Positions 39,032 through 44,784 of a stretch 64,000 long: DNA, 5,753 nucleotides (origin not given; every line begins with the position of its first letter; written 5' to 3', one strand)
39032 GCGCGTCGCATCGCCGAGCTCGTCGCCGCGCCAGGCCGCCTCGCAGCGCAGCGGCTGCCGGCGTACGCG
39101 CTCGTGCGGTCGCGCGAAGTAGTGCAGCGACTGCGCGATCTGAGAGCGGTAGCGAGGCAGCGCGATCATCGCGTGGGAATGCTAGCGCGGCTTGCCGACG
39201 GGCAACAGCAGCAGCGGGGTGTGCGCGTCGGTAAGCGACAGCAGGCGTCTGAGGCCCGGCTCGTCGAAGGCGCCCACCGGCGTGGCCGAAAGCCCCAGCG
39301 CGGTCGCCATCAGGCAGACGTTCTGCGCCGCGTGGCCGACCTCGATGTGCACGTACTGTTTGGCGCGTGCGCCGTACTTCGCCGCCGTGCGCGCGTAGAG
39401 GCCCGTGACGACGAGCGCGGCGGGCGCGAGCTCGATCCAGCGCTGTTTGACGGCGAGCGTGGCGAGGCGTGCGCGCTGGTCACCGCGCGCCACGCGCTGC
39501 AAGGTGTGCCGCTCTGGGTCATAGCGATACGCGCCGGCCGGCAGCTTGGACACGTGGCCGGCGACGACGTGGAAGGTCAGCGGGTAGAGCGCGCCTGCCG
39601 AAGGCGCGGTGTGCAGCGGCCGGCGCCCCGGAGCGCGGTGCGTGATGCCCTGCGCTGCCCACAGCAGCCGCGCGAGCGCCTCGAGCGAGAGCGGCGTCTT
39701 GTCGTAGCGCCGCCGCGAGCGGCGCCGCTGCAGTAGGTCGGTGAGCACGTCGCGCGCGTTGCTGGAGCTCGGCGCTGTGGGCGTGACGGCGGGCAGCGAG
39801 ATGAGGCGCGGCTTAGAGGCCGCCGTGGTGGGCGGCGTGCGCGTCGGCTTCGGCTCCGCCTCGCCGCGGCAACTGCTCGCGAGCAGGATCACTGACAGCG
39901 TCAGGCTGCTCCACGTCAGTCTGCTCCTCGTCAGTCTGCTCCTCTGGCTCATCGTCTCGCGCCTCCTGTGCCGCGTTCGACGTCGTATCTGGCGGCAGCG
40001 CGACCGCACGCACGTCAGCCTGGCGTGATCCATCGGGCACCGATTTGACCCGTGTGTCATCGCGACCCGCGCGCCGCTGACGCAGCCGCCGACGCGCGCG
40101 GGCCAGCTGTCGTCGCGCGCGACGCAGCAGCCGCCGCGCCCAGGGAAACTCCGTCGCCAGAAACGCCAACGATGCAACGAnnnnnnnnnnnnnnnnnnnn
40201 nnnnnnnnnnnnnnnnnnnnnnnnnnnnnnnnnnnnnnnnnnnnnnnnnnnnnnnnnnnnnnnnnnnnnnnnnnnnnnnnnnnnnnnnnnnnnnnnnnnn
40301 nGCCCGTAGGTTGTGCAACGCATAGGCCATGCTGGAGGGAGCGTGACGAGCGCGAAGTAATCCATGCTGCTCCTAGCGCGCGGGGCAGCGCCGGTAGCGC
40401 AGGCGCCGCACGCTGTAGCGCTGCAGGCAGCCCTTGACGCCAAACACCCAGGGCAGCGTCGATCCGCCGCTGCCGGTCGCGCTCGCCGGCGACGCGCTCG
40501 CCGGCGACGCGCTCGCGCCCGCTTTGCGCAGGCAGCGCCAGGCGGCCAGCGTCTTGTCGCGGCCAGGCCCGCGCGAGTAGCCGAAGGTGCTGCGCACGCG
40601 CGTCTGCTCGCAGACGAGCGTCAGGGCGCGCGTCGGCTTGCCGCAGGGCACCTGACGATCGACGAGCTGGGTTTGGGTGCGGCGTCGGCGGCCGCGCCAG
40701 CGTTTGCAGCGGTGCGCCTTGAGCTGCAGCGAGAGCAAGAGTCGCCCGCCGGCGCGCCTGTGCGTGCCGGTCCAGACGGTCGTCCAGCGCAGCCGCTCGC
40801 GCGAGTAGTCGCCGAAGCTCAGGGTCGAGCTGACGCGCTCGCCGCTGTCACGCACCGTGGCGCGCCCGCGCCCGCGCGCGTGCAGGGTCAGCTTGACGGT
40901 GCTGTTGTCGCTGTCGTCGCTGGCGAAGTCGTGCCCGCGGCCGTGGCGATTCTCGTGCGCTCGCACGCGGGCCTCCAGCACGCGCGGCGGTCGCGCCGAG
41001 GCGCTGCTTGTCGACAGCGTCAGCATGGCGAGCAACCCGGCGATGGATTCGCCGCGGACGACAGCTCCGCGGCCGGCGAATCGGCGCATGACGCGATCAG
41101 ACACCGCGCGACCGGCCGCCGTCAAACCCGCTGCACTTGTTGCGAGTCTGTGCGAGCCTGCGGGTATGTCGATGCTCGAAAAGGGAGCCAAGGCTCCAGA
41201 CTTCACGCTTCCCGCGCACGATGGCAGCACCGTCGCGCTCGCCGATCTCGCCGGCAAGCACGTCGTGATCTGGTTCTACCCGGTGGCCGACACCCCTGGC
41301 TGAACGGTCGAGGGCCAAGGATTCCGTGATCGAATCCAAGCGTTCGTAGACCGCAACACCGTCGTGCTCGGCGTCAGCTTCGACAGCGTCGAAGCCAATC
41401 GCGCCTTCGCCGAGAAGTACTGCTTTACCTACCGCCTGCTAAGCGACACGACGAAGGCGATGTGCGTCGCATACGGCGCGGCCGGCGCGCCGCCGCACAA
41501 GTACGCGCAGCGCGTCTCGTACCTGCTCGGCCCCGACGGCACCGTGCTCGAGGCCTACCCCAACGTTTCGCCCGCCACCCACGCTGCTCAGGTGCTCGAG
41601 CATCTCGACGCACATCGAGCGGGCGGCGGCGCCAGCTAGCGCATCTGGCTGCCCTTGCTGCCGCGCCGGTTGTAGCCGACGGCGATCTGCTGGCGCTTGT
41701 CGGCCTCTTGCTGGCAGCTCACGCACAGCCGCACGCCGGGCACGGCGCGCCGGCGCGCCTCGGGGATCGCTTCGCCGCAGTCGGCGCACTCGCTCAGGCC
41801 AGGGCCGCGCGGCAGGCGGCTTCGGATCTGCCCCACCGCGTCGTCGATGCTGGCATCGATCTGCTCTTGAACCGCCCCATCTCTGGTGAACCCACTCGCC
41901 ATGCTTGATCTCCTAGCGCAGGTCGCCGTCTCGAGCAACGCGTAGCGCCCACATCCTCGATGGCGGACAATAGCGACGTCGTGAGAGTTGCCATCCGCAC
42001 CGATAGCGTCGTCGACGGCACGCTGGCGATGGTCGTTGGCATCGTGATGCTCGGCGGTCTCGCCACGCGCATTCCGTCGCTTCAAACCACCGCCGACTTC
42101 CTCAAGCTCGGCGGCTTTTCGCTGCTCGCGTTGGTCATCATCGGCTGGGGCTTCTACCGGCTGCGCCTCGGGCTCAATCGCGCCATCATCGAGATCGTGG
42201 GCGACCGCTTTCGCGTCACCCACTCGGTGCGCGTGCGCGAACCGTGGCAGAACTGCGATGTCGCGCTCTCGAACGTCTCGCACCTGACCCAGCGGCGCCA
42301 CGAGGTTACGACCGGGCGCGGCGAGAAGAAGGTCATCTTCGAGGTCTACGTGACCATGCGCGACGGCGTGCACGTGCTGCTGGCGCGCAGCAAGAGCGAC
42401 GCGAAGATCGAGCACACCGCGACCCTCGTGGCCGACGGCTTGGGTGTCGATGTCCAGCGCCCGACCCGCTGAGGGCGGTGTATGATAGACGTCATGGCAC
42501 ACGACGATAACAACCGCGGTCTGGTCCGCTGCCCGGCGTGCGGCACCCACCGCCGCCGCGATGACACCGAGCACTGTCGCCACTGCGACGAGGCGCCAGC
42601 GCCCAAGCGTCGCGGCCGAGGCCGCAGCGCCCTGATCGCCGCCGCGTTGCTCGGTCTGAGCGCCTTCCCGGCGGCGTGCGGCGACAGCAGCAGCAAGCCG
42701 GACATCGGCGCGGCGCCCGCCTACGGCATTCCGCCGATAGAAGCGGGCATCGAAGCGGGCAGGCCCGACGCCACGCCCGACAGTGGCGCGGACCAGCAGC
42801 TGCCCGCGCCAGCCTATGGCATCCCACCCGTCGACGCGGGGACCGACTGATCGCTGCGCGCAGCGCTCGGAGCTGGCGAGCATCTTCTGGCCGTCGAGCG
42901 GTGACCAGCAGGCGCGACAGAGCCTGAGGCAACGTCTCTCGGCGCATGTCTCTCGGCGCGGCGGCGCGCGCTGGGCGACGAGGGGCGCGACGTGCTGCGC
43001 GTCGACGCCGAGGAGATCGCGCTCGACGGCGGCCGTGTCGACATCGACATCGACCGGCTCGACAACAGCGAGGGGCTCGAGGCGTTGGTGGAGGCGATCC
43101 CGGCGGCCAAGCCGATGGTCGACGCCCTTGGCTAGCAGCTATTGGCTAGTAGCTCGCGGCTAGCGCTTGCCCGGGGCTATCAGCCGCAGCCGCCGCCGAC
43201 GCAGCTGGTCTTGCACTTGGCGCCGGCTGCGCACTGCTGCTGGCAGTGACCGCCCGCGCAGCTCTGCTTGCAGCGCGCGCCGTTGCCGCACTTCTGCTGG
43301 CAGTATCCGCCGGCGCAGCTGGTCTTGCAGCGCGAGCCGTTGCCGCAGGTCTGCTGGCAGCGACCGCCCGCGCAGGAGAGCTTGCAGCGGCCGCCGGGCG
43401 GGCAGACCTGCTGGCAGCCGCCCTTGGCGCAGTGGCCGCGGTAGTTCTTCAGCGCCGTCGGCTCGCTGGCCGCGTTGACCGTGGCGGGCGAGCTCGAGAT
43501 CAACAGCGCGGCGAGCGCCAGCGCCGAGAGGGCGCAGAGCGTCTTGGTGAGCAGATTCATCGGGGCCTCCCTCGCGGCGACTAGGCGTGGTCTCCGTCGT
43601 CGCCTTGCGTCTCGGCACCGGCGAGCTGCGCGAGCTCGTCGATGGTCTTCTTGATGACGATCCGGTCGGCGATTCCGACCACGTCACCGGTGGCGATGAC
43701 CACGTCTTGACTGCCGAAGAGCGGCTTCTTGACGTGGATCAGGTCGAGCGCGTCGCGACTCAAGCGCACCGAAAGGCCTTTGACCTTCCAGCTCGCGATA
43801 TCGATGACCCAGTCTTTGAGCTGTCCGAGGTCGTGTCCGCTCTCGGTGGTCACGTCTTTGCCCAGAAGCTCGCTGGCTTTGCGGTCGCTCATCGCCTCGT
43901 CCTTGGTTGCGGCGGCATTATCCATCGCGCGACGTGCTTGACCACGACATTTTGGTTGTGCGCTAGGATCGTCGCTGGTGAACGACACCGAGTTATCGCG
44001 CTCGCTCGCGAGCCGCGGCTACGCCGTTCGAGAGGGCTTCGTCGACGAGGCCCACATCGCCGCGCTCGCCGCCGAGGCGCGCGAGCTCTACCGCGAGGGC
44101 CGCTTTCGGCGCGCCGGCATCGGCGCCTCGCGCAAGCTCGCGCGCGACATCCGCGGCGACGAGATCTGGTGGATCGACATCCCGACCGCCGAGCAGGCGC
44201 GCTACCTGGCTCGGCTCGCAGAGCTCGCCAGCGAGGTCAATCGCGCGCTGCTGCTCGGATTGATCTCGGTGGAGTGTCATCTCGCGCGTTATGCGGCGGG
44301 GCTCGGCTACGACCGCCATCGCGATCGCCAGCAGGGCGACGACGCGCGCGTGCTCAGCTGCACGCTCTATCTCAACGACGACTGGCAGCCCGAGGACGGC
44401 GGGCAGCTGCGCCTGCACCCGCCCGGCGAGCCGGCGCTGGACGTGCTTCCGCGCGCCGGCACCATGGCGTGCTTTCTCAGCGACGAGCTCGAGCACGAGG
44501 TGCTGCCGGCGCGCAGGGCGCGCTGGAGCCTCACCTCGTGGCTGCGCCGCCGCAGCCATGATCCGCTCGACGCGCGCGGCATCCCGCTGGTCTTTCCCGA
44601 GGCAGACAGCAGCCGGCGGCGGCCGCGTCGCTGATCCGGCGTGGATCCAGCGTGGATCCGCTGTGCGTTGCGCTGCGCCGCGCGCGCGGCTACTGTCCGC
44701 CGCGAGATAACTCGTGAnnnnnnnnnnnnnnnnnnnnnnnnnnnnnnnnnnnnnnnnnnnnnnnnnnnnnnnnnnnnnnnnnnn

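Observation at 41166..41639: Peroxiredoxin (Bcp) with TGA at the catalytic cysteine codon plus a SECIS-like hairpin: candidate selenoprotein missed by ORF calling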

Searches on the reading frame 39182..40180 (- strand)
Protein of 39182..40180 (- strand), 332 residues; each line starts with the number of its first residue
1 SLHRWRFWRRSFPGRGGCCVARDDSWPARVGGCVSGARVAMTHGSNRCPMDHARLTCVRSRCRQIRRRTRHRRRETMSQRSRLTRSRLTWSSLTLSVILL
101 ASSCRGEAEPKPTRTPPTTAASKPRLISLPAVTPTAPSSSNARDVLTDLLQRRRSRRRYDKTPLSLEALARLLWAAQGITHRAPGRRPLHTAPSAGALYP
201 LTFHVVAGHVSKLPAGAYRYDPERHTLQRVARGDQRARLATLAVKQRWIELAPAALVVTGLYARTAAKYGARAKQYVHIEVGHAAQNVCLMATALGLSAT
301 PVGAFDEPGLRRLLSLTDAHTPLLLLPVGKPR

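Call 32: search_protein_families(library=pfam, proteins=[window:39182-40180:-], max_evalue=0.00001)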
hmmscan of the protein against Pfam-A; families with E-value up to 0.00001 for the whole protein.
window:39182-40180:- (332 aa): 1 family
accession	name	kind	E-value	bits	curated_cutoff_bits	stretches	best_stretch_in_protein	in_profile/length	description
PF00881.29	Nitroreductase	-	4.4e-31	108.7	23.5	1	151-330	2-167/167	Nitroreductase family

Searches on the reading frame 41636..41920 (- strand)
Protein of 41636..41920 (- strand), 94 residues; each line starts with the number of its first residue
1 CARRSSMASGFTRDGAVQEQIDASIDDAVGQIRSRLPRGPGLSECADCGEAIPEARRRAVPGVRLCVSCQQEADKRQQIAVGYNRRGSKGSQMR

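Call 32: search_protein_families(library=pfam, proteins=[window:41636-41920:-], max_evalue=0.00001)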
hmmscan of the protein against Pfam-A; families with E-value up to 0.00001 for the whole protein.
window:41636-41920:- (94 aa): 1 family
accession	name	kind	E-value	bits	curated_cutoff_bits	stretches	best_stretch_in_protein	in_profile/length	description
PF01258.23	zf-dskA_traR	-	8.8e-15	54.9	24.9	1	43-74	5-35/36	Prokaryotic dksA/traR C4-type zinc finger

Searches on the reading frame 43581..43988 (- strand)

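Call 32: search_protein_families(library=pfam, proteins=[window:43581-43988:-], max_evalue=0.00001)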
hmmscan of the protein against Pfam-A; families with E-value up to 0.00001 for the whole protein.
window:43581-43988:- (135 aa): 1 family
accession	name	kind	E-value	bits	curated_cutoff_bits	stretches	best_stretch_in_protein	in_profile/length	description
PF05239.21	PRC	-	5.4e-06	26.8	21.2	1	36-116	4-75/78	PRC-barrel domain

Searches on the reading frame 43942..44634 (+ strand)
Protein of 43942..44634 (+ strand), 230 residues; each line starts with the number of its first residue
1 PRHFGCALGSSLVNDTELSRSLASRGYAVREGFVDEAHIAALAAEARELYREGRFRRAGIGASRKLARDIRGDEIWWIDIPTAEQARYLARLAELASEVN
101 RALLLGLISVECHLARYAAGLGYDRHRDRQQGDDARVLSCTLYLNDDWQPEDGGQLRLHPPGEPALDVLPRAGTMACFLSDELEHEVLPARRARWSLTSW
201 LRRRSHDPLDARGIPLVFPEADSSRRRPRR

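Call 32: search_protein_families(library=pfam, proteins=[window:43942-44634:+], max_evalue=0.00001)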
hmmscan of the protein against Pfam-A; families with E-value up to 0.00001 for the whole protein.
window:43942-44634:+ (230 aa): 2 families
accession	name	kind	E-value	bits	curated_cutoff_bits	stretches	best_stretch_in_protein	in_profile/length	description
PF13640.12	2OG-FeII_Oxy_3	-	2e-21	77.2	27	1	112-202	1-98/98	2OG-Fe(II) oxygenase superfamily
PF13661.12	2OG-FeII_Oxy_4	-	4.5e-12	46.7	27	1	113-202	2-98/98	2OG-Fe(II) oxygenase superfamily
